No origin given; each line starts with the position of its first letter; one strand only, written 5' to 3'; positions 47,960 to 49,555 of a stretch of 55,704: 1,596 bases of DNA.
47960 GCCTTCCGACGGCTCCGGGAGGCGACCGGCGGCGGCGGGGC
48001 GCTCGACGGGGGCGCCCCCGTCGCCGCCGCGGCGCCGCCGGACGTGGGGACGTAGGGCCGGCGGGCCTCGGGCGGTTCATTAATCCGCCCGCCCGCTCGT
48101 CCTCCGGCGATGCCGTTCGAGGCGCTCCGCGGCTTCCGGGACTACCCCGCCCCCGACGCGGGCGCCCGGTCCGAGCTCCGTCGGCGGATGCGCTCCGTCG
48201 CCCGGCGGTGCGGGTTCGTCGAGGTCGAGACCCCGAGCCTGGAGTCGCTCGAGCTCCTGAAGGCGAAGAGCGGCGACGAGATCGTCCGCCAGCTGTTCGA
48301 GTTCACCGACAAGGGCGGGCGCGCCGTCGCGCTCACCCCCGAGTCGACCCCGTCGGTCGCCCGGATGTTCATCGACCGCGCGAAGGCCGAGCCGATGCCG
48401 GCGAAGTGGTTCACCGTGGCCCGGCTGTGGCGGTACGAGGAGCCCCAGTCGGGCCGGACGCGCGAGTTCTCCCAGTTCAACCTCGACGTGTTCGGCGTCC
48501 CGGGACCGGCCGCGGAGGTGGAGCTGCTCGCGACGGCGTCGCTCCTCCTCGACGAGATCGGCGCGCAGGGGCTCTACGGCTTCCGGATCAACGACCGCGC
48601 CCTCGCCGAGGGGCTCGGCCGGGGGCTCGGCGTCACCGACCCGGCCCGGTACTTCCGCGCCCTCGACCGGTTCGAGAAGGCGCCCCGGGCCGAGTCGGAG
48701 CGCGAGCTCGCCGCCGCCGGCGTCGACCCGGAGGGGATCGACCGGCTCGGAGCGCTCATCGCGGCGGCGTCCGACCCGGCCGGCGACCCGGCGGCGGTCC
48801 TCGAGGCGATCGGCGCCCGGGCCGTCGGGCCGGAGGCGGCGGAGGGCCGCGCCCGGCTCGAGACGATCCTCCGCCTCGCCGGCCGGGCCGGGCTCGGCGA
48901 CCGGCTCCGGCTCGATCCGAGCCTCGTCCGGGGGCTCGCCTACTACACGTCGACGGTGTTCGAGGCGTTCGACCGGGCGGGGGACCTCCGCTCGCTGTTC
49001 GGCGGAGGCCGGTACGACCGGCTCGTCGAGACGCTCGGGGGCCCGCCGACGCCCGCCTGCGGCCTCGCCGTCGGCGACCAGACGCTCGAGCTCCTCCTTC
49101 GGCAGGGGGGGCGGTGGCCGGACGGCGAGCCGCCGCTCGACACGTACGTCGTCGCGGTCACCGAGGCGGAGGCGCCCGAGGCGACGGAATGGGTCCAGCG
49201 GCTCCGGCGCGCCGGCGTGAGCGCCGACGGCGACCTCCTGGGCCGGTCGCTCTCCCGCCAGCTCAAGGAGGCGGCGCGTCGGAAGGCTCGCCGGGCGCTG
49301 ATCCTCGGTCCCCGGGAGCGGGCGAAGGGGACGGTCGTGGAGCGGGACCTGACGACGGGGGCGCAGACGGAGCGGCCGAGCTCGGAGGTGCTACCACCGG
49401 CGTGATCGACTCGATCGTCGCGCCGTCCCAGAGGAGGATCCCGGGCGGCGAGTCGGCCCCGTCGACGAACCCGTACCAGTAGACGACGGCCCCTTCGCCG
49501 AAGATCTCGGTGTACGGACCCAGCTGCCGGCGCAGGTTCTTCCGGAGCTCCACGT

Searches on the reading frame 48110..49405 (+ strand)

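Call 55: search_protein_families(library=pfam, proteins=[window:48110-49405:+], max_evalue=0.001)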
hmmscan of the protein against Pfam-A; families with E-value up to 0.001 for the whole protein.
window:48110-49405:+ (431 aa): 3 families
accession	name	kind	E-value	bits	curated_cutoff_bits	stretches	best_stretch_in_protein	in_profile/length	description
PF13393.11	tRNA-synt_His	-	1.2e-45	156.6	25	1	8-321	1-303/308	Histidyl-tRNA synthetase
PF03129.25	HGTP_anticodon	-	7.1e-10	39.4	21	1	346-427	3-87/94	Anticodon binding domain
PF00587.30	tRNA-synt_2b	-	2e-08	34.9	29.3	1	63-288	1-122/179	tRNA synthetase class II core domain (G, H, P, S and T)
